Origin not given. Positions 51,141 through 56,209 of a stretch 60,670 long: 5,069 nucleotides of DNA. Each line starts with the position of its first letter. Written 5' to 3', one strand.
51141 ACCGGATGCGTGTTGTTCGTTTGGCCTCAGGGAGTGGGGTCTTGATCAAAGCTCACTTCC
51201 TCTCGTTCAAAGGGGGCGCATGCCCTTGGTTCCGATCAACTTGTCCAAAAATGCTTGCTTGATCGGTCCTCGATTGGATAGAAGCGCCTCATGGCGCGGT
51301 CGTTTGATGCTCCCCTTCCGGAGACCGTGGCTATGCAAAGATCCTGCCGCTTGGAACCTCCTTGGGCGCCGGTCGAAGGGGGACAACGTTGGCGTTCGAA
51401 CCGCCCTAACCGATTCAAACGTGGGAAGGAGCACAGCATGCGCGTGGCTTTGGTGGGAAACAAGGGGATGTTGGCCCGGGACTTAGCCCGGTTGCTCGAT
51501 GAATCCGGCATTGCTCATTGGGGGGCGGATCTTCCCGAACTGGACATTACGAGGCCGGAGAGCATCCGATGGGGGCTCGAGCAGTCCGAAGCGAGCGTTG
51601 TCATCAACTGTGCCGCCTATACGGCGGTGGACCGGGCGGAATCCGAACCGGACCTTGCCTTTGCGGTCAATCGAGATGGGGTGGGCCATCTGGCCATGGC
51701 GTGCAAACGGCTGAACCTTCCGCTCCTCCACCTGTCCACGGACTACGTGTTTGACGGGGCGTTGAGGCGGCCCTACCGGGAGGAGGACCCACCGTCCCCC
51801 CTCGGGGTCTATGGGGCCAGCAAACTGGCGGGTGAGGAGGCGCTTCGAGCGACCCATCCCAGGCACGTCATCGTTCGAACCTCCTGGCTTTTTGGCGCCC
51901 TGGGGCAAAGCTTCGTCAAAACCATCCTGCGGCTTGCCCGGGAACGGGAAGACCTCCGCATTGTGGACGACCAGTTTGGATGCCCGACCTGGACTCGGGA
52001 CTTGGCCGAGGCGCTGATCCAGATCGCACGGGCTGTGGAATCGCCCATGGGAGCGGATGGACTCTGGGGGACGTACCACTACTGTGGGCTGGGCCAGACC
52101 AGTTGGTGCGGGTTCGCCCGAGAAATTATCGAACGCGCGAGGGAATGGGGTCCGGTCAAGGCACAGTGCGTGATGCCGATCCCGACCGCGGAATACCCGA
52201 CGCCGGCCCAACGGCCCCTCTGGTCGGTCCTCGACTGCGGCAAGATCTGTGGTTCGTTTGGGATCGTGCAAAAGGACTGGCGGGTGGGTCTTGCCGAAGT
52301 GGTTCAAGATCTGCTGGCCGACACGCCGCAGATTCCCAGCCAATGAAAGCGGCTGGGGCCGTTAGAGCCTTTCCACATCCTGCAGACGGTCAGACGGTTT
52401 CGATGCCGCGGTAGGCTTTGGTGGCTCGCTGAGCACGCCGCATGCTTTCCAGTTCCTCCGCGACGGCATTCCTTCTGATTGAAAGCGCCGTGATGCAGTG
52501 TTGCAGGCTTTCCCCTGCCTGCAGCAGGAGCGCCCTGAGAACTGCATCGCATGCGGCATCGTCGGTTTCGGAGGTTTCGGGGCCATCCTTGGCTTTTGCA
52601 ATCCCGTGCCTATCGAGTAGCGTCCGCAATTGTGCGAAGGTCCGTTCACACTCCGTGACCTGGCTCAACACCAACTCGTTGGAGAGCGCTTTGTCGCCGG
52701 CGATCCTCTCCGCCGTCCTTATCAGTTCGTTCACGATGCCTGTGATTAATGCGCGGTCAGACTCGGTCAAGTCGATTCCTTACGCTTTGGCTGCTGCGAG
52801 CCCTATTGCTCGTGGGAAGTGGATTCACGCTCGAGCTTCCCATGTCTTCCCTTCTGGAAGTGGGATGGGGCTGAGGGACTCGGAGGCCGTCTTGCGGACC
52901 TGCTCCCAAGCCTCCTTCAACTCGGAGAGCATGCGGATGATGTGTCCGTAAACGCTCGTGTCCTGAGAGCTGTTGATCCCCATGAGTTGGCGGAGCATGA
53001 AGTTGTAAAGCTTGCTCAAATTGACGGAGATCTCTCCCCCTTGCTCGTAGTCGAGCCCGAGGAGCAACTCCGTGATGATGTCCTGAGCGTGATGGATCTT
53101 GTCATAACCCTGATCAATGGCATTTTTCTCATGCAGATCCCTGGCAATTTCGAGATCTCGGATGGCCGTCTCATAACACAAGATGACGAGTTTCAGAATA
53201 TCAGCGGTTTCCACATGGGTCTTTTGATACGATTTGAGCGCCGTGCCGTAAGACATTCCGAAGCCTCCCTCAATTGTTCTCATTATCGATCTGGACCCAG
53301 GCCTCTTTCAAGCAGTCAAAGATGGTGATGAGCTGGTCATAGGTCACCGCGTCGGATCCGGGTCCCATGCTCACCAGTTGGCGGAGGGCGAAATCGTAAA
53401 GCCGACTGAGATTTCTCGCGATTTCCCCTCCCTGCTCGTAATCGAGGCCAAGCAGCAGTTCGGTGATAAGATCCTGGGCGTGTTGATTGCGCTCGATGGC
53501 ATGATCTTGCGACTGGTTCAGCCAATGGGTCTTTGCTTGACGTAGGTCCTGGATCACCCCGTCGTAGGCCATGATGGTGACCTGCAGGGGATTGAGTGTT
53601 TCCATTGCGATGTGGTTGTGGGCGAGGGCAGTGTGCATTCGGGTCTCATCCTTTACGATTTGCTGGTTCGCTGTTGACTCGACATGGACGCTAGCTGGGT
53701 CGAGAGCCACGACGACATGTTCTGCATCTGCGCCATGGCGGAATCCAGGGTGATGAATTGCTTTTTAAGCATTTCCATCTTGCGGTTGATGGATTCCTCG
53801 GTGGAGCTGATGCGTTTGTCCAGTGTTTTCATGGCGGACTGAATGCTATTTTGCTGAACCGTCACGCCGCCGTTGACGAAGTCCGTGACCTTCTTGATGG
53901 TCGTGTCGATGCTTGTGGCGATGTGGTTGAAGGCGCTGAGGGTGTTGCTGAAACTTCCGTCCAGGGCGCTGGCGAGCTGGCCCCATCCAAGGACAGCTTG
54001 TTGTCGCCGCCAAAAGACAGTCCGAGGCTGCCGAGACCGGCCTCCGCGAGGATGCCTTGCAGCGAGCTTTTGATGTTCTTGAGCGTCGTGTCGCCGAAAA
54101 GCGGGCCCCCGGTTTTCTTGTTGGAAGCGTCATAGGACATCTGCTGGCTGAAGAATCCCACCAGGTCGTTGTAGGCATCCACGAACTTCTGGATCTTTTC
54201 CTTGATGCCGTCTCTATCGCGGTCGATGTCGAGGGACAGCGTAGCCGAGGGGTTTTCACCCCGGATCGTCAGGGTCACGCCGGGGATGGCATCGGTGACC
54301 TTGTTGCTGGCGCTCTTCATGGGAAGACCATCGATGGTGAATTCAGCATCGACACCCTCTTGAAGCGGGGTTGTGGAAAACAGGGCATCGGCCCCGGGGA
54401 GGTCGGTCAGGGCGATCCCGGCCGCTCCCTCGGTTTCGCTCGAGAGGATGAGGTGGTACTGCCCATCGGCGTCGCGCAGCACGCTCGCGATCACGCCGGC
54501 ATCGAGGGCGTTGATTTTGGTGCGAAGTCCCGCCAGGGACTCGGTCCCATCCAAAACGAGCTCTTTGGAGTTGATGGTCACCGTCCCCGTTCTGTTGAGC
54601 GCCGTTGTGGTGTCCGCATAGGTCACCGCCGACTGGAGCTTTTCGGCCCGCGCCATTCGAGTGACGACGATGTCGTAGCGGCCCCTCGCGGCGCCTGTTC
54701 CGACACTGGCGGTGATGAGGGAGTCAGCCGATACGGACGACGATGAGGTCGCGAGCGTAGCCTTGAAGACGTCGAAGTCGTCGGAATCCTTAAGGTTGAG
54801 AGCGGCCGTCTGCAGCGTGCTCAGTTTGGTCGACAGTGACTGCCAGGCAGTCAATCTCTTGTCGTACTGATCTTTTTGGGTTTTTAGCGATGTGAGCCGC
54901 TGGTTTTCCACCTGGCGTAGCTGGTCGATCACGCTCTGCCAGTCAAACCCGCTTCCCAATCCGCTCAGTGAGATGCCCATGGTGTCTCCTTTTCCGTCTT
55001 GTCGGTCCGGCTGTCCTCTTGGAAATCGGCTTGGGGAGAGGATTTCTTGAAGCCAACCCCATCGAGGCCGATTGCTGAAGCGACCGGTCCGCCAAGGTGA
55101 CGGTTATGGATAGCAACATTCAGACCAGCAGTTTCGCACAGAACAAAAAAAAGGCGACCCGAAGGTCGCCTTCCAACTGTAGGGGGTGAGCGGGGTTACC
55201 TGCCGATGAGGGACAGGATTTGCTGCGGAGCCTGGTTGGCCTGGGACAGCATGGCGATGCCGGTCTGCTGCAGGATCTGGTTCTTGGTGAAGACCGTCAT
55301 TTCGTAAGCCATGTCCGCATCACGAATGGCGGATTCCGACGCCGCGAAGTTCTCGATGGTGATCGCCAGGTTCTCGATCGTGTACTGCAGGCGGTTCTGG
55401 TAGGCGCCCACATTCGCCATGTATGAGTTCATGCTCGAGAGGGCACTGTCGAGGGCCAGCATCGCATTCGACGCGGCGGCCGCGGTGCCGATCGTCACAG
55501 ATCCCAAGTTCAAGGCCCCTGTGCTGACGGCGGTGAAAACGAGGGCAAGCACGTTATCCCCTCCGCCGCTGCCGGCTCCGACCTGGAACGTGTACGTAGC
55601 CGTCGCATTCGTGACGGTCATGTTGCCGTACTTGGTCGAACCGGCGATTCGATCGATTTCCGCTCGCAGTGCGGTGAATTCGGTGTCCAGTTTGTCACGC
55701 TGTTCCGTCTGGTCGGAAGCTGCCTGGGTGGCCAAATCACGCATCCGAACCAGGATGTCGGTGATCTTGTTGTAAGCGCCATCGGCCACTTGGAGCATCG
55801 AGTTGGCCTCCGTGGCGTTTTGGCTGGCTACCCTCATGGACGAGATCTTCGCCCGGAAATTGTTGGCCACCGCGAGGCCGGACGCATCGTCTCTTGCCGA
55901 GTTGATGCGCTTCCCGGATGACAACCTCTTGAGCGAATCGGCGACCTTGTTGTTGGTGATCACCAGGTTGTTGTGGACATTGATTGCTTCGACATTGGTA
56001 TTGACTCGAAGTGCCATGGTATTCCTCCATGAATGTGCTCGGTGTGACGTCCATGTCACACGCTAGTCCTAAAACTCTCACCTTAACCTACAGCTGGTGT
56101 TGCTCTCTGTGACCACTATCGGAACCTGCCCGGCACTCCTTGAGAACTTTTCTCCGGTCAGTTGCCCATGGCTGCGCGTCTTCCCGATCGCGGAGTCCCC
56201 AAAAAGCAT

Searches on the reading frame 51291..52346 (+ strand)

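Call 32: search_protein_families(library=pfam, max_evalue=0.00001, proteins=[window:51291-52346:+])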
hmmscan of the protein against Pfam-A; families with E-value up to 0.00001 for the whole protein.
window:51291-52346:+ (351 aa): 3 families
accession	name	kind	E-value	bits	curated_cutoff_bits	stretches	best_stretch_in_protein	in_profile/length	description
PF04321.23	RmlD_sub_bind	-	1.4e-101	339.8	27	1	50-341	1-285/287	RmlD substrate binding domain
PF01370.27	Epimerase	-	7.5e-19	68.5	20.9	1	54-247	3-226/240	NAD dependent epimerase/dehydratase family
PF16363.11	GDP_Man_Dehyd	-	1.1e-10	42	27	1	81-191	56-170/332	GDP-mannose 4,6 dehydratase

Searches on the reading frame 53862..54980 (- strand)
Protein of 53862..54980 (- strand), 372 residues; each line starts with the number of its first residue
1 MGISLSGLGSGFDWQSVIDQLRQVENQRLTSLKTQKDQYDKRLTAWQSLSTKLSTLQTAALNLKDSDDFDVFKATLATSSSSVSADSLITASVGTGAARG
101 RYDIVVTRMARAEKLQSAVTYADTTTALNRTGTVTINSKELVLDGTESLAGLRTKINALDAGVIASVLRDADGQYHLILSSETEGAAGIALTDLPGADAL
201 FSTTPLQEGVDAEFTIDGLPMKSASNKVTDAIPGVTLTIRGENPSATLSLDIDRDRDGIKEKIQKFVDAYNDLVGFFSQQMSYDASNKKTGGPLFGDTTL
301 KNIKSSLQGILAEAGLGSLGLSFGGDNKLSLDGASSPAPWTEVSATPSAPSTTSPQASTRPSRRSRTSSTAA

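Call 32: search_protein_families(library=pfam, max_evalue=0.00001, proteins=[window:53862-54980:-])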
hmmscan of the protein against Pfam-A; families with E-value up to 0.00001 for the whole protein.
window:53862-54980:- (372 aa): 2 families
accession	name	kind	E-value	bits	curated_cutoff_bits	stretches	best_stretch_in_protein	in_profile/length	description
PF07195.17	FliD_C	-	1.6e-29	103.4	25.4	1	210-333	2-140/236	Flagellar hook-associated protein 2 C-terminus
PF02465.23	FliD_N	-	1.2e-21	77.6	24.8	1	10-112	1-96/97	Flagellar hook-associated protein 2 N-terminus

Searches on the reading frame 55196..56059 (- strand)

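Call 32: search_protein_families(library=pfam, max_evalue=0.00001, proteins=[window:55196-56059:-])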
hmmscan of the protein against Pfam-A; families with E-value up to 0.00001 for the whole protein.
window:55196-56059:- (287 aa): 2 families
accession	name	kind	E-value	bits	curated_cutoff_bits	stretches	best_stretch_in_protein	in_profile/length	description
PF00669.25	Flagellin_N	-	5.2e-33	114.5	26.6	1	19-149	1-133/139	Bacterial flagellin N-terminal helical region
PF00700.27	Flagellin_C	-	1.1e-24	86.9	23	1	202-285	3-86/86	Bacterial flagellin C-terminal helical region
